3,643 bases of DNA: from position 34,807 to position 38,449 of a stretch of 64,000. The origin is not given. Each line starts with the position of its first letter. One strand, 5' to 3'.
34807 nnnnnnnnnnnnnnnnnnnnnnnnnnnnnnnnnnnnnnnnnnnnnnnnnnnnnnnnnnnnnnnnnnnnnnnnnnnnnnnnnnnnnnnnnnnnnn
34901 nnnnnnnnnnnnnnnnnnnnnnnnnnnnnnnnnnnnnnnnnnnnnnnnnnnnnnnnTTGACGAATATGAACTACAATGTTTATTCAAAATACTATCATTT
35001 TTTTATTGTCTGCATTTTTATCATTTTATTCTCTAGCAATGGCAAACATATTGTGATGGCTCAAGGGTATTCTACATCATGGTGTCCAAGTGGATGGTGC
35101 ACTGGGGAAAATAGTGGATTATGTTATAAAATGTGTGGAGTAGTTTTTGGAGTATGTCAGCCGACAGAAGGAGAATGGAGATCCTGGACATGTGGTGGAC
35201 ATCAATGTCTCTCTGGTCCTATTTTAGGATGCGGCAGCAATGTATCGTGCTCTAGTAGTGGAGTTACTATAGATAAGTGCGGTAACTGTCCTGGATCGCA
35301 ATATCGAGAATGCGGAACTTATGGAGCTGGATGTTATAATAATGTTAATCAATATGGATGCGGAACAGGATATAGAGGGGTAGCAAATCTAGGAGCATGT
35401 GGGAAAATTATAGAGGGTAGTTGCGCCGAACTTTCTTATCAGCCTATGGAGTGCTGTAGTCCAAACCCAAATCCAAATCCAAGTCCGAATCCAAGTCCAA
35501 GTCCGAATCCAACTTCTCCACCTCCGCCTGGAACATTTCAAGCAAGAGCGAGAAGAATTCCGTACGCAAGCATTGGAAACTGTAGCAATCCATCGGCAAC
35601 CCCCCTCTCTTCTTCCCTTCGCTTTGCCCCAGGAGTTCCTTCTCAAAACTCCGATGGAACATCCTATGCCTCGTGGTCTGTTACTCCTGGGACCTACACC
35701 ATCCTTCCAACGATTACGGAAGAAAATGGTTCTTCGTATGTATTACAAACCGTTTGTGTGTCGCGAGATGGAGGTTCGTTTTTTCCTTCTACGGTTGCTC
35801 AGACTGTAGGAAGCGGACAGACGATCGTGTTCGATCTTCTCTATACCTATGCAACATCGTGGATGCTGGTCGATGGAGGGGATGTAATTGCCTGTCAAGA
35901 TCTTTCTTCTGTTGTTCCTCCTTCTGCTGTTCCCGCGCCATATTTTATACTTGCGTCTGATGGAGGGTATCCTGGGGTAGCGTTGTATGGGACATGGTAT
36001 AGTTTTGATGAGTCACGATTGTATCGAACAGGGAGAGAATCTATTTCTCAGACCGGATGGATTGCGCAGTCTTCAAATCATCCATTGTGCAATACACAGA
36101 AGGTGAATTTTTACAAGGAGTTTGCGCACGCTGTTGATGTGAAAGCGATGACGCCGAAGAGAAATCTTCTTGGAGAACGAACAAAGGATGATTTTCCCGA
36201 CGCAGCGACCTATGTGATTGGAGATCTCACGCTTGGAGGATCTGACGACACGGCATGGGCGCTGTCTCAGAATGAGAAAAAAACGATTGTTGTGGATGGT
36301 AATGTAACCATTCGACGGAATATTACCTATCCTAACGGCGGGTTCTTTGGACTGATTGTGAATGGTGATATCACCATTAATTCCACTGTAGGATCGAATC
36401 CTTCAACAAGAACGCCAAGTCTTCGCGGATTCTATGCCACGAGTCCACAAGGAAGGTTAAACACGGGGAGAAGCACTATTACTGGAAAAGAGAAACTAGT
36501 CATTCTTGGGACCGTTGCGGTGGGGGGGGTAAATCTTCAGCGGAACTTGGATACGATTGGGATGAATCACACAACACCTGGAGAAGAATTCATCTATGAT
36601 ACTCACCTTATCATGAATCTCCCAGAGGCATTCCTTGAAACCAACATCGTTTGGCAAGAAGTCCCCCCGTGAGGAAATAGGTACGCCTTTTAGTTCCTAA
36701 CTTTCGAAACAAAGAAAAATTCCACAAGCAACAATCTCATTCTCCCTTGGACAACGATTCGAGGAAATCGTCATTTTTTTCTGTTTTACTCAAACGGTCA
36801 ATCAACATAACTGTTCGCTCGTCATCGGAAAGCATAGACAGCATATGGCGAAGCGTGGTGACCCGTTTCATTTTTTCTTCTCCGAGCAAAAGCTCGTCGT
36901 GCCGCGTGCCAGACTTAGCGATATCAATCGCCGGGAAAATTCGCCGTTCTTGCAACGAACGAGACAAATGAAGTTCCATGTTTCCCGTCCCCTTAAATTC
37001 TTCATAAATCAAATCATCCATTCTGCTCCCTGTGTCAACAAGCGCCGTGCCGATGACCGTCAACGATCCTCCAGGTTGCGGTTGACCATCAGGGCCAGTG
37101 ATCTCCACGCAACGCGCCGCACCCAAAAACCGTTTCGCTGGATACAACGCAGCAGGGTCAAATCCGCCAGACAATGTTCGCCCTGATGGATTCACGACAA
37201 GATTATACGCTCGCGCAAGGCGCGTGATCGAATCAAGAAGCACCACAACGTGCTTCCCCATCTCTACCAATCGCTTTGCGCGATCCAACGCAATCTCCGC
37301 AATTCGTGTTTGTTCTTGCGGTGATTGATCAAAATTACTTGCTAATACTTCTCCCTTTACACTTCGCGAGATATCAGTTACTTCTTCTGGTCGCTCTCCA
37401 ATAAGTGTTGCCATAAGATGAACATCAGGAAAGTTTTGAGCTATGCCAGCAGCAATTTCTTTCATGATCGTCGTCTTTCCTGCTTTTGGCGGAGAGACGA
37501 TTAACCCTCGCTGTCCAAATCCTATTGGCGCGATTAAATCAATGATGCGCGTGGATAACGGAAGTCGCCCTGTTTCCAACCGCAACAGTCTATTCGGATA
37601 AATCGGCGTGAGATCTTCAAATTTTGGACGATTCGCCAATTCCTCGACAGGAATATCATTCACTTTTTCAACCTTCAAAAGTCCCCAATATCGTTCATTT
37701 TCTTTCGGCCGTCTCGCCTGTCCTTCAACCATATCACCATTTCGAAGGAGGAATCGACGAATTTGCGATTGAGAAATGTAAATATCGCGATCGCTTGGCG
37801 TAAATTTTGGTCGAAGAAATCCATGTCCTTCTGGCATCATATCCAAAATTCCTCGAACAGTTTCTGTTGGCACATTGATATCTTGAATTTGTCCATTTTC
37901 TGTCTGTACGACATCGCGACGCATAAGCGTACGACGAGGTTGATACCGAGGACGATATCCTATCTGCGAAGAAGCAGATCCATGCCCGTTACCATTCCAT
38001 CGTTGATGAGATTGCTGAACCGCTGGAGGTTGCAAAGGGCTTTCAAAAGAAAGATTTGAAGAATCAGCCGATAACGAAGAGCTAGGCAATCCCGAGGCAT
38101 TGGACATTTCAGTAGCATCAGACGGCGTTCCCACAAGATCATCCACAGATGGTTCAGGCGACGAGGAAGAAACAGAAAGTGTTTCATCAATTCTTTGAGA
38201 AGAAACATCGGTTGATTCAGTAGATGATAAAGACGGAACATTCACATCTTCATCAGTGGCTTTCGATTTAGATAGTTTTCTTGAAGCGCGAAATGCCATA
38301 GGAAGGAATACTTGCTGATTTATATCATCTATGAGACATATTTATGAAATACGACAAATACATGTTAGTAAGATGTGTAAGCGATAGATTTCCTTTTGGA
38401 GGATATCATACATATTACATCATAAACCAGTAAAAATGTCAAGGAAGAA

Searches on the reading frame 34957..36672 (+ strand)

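Call 18: search_protein_families(library=pfam, proteins=[window:34957-36672:+], max_evalue=5)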
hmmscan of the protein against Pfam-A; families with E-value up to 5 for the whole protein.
window:34957-36672:+ (571 aa): 2 families
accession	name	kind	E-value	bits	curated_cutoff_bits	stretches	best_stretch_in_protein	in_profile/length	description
PF23981.1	DUF7305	-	0.033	14.5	27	1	417-510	49-142/185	Domain of unknown function (DUF7305)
PF05887.16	Trypan_PARP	-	0.67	10.4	100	1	162-204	82-124/134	Procyclic acidic repetitive protein (PARP)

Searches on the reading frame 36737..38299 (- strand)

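Call 18: search_protein_families(library=pfam, proteins=[window:36737-38299:-], max_evalue=5)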
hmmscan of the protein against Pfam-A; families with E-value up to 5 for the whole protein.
window:36737-38299:- (520 aa): 8 families
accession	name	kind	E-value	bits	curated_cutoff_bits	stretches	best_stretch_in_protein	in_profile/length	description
PF00006.31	ATP-synt_ab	-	1.9e-28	100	29.5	1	250-463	2-211/213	ATP synthase alpha/beta family, nucleotide-binding domain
PF07497.18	Rho_RNA_bind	-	3.2e-27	94.6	27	1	149-218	2-72/73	Rho termination factor, RNA-binding domain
PF08206.17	OB_RNB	-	0.00038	20.5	24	1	150-197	1-44/58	Ribonuclease B OB domain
PF00004.35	AAA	-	0.026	15.4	21.2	1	266-315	2-54/131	ATPase family associated with various cellular activities (AAA)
PF13191.12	AAA_16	-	0.069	14.1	32.6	0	273-362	35-145/167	AAA ATPase domain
PF05729.18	NACHT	-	0.12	12.7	26.7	1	274-364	12-96/167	NACHT domain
PF01637.24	ATPase_2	-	0.13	12.5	33.2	1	270-362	28-123/225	ATPase domain predominantly from Archaea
PF19568.5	Spore_III_AA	-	0.18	11.3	27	1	264-289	146-171/306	Sporulation stage III, protein AA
